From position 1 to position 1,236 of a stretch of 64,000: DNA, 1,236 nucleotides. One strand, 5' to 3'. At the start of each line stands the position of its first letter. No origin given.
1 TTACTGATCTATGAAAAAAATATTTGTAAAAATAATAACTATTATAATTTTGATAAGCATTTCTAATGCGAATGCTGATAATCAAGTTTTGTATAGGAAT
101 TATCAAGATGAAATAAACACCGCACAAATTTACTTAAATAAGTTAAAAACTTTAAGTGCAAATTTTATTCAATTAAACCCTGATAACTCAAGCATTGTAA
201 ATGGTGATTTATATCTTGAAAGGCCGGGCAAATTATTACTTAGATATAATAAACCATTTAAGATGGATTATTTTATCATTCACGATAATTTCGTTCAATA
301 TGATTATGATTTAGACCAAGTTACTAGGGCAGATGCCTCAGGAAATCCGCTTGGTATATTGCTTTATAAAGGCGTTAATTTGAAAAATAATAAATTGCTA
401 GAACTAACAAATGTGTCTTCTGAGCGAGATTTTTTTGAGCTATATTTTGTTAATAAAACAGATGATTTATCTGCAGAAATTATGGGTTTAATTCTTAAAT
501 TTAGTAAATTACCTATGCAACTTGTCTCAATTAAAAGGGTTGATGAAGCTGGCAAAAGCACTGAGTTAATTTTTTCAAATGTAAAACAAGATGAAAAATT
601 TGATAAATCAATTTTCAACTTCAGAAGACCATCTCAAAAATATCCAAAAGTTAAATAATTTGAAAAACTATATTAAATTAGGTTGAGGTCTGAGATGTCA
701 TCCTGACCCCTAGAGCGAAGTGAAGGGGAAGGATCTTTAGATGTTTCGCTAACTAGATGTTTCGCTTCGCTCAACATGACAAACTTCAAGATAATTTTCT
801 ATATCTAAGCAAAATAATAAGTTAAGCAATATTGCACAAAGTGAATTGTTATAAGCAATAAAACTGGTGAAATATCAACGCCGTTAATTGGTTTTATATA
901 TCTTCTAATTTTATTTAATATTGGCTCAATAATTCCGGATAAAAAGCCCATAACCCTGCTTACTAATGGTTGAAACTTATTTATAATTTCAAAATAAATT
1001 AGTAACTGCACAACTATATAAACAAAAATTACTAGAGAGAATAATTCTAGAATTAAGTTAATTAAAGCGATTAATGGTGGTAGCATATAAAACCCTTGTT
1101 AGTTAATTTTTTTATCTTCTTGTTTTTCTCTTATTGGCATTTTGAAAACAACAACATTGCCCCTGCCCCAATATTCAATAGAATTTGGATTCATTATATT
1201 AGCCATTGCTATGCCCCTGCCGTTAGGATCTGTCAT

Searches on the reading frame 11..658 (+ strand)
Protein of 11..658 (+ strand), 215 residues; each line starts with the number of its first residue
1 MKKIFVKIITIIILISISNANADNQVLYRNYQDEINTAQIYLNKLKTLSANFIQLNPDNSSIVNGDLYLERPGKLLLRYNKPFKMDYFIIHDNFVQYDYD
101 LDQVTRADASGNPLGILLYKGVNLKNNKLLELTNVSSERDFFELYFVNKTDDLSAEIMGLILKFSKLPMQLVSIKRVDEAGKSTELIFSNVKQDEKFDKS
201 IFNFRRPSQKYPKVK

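Call 15: search_protein_families(library=pfam, proteins=[window:11-658:+])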
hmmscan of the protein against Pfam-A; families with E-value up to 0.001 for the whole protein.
window:11-658:+ (215 aa): 1 family
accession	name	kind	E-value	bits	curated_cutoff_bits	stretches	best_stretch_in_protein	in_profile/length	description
PF03548.22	LolA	-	9.2e-19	68.2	23.6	1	44-204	2-164/165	Outer membrane lipoprotein carrier protein LolA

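Call 76: find_encoding_contigs(protein=window:11-658:+, flank=10000, max_places=3)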
Protein window:11-658:+ (215 aa): 1 contig read that carries it; 1 place shown.
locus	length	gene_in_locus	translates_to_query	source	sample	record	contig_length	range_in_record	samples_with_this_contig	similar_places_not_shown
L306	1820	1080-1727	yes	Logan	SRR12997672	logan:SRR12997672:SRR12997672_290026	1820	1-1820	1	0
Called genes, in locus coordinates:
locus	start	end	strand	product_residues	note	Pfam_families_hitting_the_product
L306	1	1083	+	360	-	?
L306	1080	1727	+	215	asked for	PF03548:LolA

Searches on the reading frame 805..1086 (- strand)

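Call 15: search_protein_families(library=pfam, proteins=[window:805-1086:-])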
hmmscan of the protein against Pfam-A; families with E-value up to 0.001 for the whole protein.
window:805-1086:- (93 aa): 1 family
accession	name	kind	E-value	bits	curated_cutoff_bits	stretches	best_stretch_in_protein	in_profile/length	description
PF02325.22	YGGT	-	2e-11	44.6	27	1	11-87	2-69/70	YGGT family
